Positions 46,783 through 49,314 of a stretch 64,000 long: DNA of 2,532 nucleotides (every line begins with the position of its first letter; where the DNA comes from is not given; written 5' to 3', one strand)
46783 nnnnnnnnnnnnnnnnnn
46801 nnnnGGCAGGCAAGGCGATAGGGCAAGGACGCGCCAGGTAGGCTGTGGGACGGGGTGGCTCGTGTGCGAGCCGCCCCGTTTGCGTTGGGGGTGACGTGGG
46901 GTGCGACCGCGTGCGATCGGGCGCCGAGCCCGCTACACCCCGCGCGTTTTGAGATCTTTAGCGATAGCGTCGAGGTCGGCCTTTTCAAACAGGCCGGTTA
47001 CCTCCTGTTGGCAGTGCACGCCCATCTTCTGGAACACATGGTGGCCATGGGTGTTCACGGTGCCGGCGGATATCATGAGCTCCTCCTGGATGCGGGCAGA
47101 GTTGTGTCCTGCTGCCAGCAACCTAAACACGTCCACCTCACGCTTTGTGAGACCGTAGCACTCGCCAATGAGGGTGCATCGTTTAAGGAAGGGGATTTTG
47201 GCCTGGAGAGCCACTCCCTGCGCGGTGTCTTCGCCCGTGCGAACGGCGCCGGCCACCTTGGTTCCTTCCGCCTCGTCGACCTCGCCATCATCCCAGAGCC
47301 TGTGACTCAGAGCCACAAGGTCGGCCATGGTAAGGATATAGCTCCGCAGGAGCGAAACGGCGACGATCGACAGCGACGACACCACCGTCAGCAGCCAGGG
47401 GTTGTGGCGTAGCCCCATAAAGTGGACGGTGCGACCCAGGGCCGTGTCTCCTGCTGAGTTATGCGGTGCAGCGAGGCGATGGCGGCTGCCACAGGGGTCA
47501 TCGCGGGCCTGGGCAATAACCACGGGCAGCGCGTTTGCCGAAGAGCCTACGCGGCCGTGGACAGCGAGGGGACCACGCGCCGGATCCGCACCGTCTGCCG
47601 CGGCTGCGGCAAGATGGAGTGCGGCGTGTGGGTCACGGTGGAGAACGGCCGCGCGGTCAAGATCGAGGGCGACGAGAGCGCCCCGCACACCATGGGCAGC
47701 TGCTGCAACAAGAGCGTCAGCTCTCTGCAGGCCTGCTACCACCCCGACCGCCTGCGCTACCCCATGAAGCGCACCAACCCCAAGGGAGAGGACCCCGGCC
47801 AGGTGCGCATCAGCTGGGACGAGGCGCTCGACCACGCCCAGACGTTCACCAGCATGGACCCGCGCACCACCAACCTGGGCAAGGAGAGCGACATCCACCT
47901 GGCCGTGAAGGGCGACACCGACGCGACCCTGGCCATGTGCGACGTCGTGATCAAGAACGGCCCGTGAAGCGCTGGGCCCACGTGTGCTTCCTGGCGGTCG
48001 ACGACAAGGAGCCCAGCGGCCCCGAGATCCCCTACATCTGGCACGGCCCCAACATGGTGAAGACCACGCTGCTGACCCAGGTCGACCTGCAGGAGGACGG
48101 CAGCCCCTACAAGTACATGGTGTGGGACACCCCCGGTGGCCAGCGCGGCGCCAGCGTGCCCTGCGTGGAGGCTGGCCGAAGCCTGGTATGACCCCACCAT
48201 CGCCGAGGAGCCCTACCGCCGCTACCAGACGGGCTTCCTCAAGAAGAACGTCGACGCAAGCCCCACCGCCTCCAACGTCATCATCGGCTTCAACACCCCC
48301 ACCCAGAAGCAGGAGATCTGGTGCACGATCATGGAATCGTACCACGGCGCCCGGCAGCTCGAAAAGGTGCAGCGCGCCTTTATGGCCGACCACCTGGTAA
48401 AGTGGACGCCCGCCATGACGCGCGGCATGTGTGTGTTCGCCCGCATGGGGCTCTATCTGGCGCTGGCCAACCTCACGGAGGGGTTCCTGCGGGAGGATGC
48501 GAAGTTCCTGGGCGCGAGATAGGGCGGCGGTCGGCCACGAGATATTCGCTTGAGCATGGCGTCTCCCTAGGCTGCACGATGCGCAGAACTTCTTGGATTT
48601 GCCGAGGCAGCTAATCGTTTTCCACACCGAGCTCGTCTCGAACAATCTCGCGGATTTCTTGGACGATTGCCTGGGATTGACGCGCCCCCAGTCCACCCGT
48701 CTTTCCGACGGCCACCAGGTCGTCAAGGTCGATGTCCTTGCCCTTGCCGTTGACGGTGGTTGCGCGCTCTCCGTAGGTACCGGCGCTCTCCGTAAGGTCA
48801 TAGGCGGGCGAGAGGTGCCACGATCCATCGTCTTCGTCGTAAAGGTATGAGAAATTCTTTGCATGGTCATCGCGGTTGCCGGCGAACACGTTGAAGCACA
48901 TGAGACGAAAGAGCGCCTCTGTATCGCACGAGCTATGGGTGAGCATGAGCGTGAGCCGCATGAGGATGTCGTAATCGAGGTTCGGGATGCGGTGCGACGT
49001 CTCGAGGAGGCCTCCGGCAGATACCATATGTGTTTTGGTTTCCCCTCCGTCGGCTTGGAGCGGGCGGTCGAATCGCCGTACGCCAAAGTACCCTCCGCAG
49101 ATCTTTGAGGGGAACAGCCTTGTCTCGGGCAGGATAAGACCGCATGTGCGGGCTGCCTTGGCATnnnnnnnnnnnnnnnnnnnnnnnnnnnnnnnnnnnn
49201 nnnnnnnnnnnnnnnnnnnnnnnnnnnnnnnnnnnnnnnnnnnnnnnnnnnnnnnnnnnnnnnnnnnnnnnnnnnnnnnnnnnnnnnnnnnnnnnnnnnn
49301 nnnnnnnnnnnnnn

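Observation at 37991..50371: Composite palindromic element of about 100-130 bp (family A) present three to four times near LuxR/flavoprotein genes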

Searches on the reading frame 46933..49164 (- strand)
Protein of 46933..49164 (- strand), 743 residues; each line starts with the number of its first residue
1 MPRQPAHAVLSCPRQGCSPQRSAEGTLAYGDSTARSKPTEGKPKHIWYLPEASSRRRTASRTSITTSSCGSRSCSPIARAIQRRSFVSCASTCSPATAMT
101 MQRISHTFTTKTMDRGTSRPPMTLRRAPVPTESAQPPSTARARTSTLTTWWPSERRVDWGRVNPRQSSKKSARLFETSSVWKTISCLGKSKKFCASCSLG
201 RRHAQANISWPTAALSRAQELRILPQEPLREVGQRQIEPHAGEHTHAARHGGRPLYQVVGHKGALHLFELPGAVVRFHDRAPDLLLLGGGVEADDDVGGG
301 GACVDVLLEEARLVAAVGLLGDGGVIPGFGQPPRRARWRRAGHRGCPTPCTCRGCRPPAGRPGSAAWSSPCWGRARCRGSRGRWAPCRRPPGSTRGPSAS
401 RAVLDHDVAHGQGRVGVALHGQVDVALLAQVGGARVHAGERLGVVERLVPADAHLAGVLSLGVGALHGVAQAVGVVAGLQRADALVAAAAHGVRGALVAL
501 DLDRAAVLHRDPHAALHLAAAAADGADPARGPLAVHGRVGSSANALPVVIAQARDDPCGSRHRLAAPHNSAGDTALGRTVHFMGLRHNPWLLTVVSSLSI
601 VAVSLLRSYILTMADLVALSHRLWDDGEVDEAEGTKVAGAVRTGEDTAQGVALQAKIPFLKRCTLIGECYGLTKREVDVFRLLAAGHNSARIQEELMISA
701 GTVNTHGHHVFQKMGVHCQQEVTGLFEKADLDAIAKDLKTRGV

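Call 8: search_protein_families(library=pfam, proteins=[window:46933-49164:-])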
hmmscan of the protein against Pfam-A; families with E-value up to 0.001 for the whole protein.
window:46933-49164:- (743 aa): 1 family
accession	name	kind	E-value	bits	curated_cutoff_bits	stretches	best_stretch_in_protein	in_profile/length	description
PF00196.25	GerE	-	2.7e-13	49.8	23.5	1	672-723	3-54/57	Bacterial regulatory proteins, luxR family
